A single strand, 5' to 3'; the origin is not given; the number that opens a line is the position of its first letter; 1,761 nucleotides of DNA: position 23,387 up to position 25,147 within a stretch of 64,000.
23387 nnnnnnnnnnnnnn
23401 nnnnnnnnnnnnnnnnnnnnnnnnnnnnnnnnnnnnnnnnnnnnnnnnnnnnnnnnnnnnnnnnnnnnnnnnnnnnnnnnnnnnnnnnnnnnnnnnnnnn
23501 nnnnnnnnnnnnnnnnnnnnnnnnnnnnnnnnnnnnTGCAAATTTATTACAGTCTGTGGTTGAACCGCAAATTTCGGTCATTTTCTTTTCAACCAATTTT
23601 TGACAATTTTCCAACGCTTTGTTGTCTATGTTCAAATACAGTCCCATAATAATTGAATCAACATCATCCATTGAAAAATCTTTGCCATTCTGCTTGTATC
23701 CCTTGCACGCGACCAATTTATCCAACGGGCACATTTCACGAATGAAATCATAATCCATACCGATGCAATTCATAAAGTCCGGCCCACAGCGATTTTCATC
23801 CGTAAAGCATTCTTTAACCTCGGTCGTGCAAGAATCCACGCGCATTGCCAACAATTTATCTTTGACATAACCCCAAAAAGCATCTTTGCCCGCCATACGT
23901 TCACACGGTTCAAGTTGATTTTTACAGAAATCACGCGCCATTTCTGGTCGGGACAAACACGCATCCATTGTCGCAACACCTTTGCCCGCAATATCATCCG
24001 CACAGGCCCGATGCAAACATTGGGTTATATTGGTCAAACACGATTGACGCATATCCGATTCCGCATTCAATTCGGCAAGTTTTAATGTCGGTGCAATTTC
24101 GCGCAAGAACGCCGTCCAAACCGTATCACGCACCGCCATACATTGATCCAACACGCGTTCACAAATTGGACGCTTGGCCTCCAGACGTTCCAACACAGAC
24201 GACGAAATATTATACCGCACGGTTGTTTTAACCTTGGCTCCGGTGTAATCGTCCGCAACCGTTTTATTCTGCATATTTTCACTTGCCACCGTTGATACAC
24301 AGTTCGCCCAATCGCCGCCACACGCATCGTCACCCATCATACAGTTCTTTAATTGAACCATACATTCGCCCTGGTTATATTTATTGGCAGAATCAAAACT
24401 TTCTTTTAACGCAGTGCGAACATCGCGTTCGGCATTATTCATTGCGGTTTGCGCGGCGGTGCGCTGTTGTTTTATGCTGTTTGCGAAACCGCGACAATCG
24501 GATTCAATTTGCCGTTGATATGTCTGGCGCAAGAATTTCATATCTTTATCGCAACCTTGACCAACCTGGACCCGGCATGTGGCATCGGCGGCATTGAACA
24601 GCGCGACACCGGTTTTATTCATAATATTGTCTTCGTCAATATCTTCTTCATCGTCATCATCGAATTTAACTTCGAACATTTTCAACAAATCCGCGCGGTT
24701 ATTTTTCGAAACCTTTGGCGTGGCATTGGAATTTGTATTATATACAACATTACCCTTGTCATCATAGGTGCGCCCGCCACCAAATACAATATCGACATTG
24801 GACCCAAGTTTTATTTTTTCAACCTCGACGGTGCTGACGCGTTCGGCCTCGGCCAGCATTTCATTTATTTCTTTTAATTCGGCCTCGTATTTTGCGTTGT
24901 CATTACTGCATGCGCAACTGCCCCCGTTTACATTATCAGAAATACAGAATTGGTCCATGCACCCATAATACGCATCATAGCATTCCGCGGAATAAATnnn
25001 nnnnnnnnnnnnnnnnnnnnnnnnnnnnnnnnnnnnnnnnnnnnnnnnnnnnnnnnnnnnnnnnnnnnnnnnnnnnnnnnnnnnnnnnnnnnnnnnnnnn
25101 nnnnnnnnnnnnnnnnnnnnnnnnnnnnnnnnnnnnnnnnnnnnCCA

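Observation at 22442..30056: Cluster of three giant secreted cysteine-rich paralogues built from C-x6-C-x4-C modules, wrapped around infA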

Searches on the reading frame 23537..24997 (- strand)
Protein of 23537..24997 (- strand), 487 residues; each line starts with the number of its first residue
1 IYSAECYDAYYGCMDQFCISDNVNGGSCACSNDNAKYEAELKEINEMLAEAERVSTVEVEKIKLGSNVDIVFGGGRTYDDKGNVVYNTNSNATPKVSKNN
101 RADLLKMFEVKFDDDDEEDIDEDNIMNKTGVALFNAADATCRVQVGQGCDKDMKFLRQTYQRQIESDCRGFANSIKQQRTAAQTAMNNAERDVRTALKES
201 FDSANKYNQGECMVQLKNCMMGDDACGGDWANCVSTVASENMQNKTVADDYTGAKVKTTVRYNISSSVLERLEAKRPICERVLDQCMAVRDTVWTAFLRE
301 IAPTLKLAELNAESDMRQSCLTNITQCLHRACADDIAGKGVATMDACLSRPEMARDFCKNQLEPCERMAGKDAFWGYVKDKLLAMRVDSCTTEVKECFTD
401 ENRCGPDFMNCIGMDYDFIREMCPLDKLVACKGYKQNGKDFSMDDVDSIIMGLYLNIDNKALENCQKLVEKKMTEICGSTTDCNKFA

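Call 48: search_protein_representatives(alignment_id=A3)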
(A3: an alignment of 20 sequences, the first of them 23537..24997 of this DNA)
Query: 20 sequences, 469 profile positions. Proteins with E-value up to 0.001 (for the whole library): 893; up to 1e-10: 716; up to 1e-30: 477. The best 150 are listed.
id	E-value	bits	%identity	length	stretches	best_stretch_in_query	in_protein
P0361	1.1e-176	604.9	-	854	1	2-469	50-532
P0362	4.3e-167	573.3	-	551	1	2-458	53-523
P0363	2.9e-155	534.4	-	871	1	2-469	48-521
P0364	7.7e-154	529.6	-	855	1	2-468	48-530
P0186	3.7e-148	510.9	-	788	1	2-469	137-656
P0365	3.2e-147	507.8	-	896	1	2-469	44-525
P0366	7.4e-136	470.3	-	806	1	2-469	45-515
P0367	1.2e-133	463.0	-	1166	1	2-447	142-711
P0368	4.8e-132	457.8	-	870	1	2-434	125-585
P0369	3.3e-128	445.1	-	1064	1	3-469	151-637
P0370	8.4e-128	443.8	-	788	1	3-411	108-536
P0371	1.2e-126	440.0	-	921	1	3-448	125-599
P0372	4.3e-126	438.2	-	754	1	3-451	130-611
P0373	4.1e-125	434.9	-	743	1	2-437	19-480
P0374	2.7e-124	432.3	-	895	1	2-469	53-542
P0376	1.6e-122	426.4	-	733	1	5-466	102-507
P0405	4.2e-108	378.9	-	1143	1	3-447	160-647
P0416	2.1e-104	366.6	-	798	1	8-465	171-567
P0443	1.5e-99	350.7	-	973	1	3-468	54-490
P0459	1.2e-95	337.8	-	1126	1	4-466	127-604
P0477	4.7e-91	322.6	-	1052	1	3-465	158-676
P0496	1.7e-86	307.6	-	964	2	113-466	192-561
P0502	1.5e-85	304.5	-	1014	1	3-465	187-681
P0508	2.1e-84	300.7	-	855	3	263-468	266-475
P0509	9.5e-84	298.5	-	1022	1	3-385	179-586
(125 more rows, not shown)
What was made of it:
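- On New superfamily defined here (Rs-D84 Cys-rich helical rod proteins): A profile of the core finds 893 clusters at E<=1e-3, and most of the top 150 match nearly the full profile (call 48).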

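Call 49: list_cluster_members(proteins=[P0367, P0369, P0405, P0459, P0477, P0509, P0502, P0443, P0508, P0496])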
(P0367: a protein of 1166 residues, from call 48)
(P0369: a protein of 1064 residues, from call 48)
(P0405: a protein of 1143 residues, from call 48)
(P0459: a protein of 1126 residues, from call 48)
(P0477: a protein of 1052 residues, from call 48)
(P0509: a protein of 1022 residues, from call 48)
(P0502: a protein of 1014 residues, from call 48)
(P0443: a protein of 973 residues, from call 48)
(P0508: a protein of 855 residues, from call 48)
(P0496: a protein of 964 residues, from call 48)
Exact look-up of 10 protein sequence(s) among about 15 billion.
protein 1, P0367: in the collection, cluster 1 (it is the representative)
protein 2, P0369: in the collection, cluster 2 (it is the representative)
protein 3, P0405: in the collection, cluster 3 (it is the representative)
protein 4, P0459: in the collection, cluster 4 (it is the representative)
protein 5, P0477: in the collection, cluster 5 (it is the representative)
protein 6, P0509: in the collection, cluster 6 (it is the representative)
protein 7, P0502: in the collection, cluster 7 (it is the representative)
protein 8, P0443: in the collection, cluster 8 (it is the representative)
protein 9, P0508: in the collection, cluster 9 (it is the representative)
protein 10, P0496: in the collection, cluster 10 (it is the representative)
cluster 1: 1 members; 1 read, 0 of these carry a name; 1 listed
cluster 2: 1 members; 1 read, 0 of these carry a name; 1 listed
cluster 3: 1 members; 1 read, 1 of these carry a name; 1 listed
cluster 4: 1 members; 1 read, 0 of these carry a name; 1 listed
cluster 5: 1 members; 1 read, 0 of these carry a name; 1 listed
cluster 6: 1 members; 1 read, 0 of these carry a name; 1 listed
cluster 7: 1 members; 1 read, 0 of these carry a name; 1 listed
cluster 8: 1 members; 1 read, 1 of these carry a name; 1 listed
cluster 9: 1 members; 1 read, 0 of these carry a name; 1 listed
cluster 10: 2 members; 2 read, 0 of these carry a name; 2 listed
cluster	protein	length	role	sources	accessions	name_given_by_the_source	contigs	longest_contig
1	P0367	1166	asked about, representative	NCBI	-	-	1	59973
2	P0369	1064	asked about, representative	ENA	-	-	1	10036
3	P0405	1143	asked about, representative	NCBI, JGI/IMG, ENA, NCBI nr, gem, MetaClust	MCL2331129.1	MAG: hypothetical protein FWC61_01125 [Proteobacteria bacterium] | hypothetical protein [Pseudomonadota bacterium] | \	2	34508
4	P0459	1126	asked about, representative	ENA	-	-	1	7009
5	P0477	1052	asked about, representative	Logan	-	-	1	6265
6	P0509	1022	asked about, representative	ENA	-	-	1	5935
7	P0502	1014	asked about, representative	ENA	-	-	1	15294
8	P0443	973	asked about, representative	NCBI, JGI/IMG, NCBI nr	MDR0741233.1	MAG: hypothetical protein LBF28_00470 [Rickettsiales bacterium] | hypothetical protein | hypothetical protein [Rickettsiales bacterium]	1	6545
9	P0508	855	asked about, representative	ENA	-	-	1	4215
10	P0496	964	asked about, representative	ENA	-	-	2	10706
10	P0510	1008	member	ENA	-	-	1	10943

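Call 59: search_protein_families(library=pfam, alignment_id=A7, max_evalue=0.01)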
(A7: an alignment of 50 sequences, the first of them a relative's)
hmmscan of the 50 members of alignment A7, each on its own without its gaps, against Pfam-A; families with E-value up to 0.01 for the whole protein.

A. member 1, P0367 (1166 aa): 1 family
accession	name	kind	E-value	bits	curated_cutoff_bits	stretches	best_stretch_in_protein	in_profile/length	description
PF24634.1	DUF7631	-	0.00025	21.9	27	0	827-841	3-17/50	Domain of unknown function (DUF7631)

B. families by the number of members that match (of 50 scanned): 5 families
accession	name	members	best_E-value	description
PF13488.11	Gly-zipper_Omp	2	0.00017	Glycine zipper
PF24634.1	DUF7631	2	0.00025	Domain of unknown function (DUF7631)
PF09479.16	Flg_new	1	0.0042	Listeria-Bacteroides repeat domain (List_Bact_rpt)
PF18552.7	PheRS_DBD1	1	0.0082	PheRS DNA binding domain 1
PF13441.11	Gly-zipper_YMGG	1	0.0089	YMGG-like Gly-zipper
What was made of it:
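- On Chlamydial OmcB/OmcA cysteine-rich outer membrane proteins: 50 diverse superfamily members gave none either (call 59).
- Tried and rejected: It found only sub-threshold Gly-zipper and DUF7631 matches (call 59).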

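Call 60: predict_structure(alignment_id=A6)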
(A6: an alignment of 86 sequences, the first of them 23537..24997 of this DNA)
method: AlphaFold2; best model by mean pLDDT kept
length: 487 residues; sequences in the alignment: 86
mean_pLDDT: 85.5   pTM: 0.60
mean pLDDT of the five models: 85.5, 85.2, 82.9, 82.8, 82.3
residues with pLDDT >= 90: 282; 70-90: 134; 50-70: 52; < 50: 19
segments of 3 or more residues with pLDDT < 50: 110-121, 253-259
pLDDT, mean of each block of 10 residues (from residue 1): 90 88 66 85 95 93 83 72 67 55 62 44 74 91 92 93 90 94 96 94 94 97 96 91 63 48 83 95 94 94 94 93 95 83 87 94 91 93 92 93 91 91 91 84 89 88 87 89 77
secondary structure, 60 per line:
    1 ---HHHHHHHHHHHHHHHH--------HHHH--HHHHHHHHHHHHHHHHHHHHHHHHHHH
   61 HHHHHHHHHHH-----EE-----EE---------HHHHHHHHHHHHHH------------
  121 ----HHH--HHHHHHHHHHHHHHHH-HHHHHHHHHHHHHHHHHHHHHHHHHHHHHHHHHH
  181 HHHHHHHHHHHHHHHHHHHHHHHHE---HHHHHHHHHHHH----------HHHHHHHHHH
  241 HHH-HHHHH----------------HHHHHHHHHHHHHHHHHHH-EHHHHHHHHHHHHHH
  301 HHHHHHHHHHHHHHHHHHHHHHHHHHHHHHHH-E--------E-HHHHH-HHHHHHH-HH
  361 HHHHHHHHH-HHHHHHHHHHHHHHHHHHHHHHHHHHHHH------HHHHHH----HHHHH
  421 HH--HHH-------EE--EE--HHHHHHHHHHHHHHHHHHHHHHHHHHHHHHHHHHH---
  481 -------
elements in order: H4-19 H28-31 H34-71 H95-108 H130-145 H147-204 H209-220 H231-243 H245-249 H266-284 H287-332 H345-349 H351-357 H359-369 H371-399 H406-411 H416-422 H443-477
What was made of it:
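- Helices up to 58 aa long give rod dimensions in the range of periplasmic distances (call 60). The model folds confidently as a helical bundle without a cofactor (call 60).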

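Call 63: fold_search(model_id=the predicted structure, library=pdb)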
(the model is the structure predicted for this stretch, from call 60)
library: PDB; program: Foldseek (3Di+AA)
matches with E <= 10: 27; with E <= 0.001: 0
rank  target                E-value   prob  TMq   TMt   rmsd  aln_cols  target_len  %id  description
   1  6sl3                  6.1e-01  0.12  0.13  0.10  19.8       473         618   12  ALPHA-ACTININ FROM ENTAMOEBA HISTOLYTICA in orthorhombic space group (released 2020-08-26)
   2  8glv_Co               1.1e+00  0.11  0.13  0.03  23.0       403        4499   13  96-nm repeat unit of doublet microtubules from Chlamydomonas reinhardtii flagella (released 2023-05-31)
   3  8glv_Dp               1.7e+00  0.04  0.10  0.04  53.8       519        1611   13  96-nm repeat unit of doublet microtubules from Chlamydomonas reinhardtii flagella (released 2023-05-31)
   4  9fqr_H8               1.9e+00  0.03  0.09  0.04  57.6       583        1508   11  96-nm repeat of axonemal doublet microtubules from bovine sperm (released 2025-03-26)
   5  6sl2                  3.1e+00  0.07  0.15  0.13  19.3       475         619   11  ALPHA-ACTININ FROM ENTAMOEBA HISTOLYTICA (released 2020-08-26)
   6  6g7e                  4.3e+00  0.03  0.09  0.04  36.5       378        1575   10  Crystal structure of Chaetomium thermophilum Mot1 (E1434Q, 1837-1886 deletion mutant) (released 2018-10-17)
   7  7ctp                  5.3e+00  0.03  0.11  0.10  45.2       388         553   10  Crystal Structure of Human FAM129B/MINERVA/NIBAN2 (released 2020-11-25)
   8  2fji_1                5.6e+00  0.02  0.10  0.11  29.3       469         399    9  Crystal structure of the C-terminal domain of the exocyst subunit Sec6p (released 2006-05-16)
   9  9gm6_A                5.6e+00  0.01  0.08  0.05  54.6       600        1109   11  MukBEF in a nucleotide-bound state with open neck gate (heads core) (released 2025-03-26)
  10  2c0l_A                5.8e+00  0.02  0.07  0.11  25.9       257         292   12  TPR DOMAIN OF HUMAN PEX5P IN COMPLEX WITH HUMAN MSCP2 (released 2006-11-15)
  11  9gm6_B                5.8e+00  0.01  0.09  0.05  51.1       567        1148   13  MukBEF in a nucleotide-bound state with open neck gate (heads core) (released 2025-03-26)
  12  9vee_A                6.1e+00  0.01  0.09  0.04  40.9       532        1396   12  The cryo-EM structure of human Piezo2-MDFIC2 complex (composite map) (released 2026-04-08)
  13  9qxx_A                6.9e+00  0.02  0.10  0.08  40.2       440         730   13  JetABC DNA loaded state dimer (released 2025-10-01)
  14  4ky0_A                6.9e+00  0.01  0.09  0.10  32.1       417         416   11  Crystal structure of a substrate-free glutamate transporter homologue from Thermococcus kodakarensis (released 2013-09-11)
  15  3kbu_A                7.2e+00  0.04  0.14  0.20  19.0       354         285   11  Crystal structure of the ankyrin binding domain of human erythroid beta spectrin (repeats 13-15) in complex with the s (released 2010-02-02)
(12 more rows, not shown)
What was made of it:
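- On Spectrin repeat rods: Foldseek best hit is 6sl3, E 0.61, TM 0.13 (call 63).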

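Call 72: search_protein_families(library=pfam, proteins=[P0376, P0416], max_evalue=10)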
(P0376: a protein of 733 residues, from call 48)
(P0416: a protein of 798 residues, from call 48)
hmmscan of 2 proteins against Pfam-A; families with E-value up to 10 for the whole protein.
P0376 (733 aa): 2 families
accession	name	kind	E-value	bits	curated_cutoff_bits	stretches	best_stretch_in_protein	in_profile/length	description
PF14670.12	FXa_inhibition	-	2.7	8.7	33.4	1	103-130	1-26/36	Coagulation Factor Xa inhibitory site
PF07743.18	HSCB_C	-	7.9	7.4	22.1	1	515-551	15-52/74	HSCB C-terminal oligomerisation domain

P0416 (798 aa): 1 family
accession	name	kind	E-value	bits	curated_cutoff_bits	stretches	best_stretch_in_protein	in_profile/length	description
PF07445.17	PriC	-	0.066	13.5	23.3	1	352-398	41-87/174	Primosomal replication protein priC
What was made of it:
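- On Glycine zipper 2TM / Gly-zipper_Omp (SlyB, Pcp, 17-kDa antigen): The best among 50 distant members is E 1.7e-4 (calls 59, 72).
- Closest known: Glycine-zipper outer-membrane proteins. Different: Pfam models match only below their gathering scores (calls 59, 72).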

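Call 76: fold_search(model_id=the predicted structure, library=viral)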
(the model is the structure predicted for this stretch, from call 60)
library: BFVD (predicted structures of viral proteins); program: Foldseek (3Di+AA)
matches with E <= 10: 101; with E <= 0.001: 0
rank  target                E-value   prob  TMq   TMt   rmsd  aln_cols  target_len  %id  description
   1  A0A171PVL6            6.6e-01  0.08  0.11  0.07  50.1       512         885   10  ATPase [Heliothis virescens ascovirus 3f]
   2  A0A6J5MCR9            8.9e-01  0.08  0.12  0.12  45.5       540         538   10  Uncharacterized protein [uncultured Caudovirales phage]
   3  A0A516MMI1            9.7e-01  0.09  0.13  0.08  26.6       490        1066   11  (no name in the UniProt tables at hand)
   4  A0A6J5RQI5            1.1e+00  0.11  0.14  0.12  21.5       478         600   10  Uncharacterized protein [uncultured Caudovirales phage]
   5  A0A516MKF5            1.1e+00  0.04  0.09  0.05  44.4       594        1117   10  (no name in the UniProt tables at hand)
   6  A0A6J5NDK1            1.1e+00  0.03  0.09  0.05  33.3       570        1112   12  Bacteriophage lambda, GpH, tail tape measure, C-terminal (Fragment) [uncultured Caudovirales phage]
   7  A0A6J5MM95            1.2e+00  0.23  0.22  0.19  22.7       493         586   10  Uncharacterized protein [uncultured Caudovirales phage]
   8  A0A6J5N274            1.6e+00  0.16  0.18  0.15  20.7       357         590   16  Uncharacterized protein [uncultured Caudovirales phage]
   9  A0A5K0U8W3            1.8e+00  0.03  0.10  0.08  54.3       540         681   10  ABC transporter domain-containing protein [Yasminevirus sp. GU-2018]
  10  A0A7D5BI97            1.8e+00  0.04  0.10  0.05  42.7       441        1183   12  Non-structural polyprotein (Fragment) [PNG bee virus 2]
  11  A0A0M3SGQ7            1.9e+00  0.04  0.09  0.06  33.8       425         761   11  (no name in the UniProt tables at hand)
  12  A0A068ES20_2          2.0e+00  0.06  0.12  0.08  22.9       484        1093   12  Large tegument protein [Falconid herpesvirus 1]
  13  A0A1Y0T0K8            2.1e+00  0.09  0.13  0.10  21.6       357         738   13  Internal virion protein C [Pasteurella phage vB_PmuP_PHB02]
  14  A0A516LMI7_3          2.1e+00  0.06  0.14  0.07  35.5       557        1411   11  (no name in the UniProt tables at hand)
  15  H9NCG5                2.2e+00  0.02  0.07  0.03  71.5       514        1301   14  (no name in the UniProt tables at hand)
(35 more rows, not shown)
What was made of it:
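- Tried and rejected: Foldseek of the core model against BFVD gave nothing (call 76).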

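Call 81: find_related_loci(query=A3, collection=metagenome_contigs, flank=6000)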
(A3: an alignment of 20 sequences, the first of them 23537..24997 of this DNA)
Query A3 (487 aa) in metagenome_contigs; peptide patterns used: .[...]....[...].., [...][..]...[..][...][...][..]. (x = any residue, [..] = any of these).
543 stretches matched a pattern; 369 encode a relative of the query (tblastn E <= 1e-3); the best 80 are kept; 80 distinct loci.
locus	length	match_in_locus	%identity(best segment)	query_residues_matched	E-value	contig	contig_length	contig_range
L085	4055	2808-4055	97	1-416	0e+0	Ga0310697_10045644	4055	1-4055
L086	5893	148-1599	80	1-487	0e+0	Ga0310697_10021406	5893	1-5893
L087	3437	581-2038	77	1-487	0e+0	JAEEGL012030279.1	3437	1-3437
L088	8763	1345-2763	79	1-487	0e+0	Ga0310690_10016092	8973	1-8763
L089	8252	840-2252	75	1-487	0e+0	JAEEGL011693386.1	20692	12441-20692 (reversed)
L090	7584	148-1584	69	1-487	0e+0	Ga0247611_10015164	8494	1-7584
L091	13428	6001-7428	70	1-487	0e+0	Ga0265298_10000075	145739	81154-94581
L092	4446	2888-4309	71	1-486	0e+0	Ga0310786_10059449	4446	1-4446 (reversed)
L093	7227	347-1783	69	1-487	0e+0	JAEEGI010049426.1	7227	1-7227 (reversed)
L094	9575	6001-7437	68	1-487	0e+0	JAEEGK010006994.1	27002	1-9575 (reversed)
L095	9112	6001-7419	68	1-487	0e+0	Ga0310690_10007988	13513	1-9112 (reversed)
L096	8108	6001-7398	70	12-487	0e+0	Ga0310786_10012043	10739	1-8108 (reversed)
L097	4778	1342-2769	68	1-487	0e+0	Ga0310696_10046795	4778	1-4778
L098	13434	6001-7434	61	1-487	0e+0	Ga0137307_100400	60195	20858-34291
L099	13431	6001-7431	59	1-487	0e+0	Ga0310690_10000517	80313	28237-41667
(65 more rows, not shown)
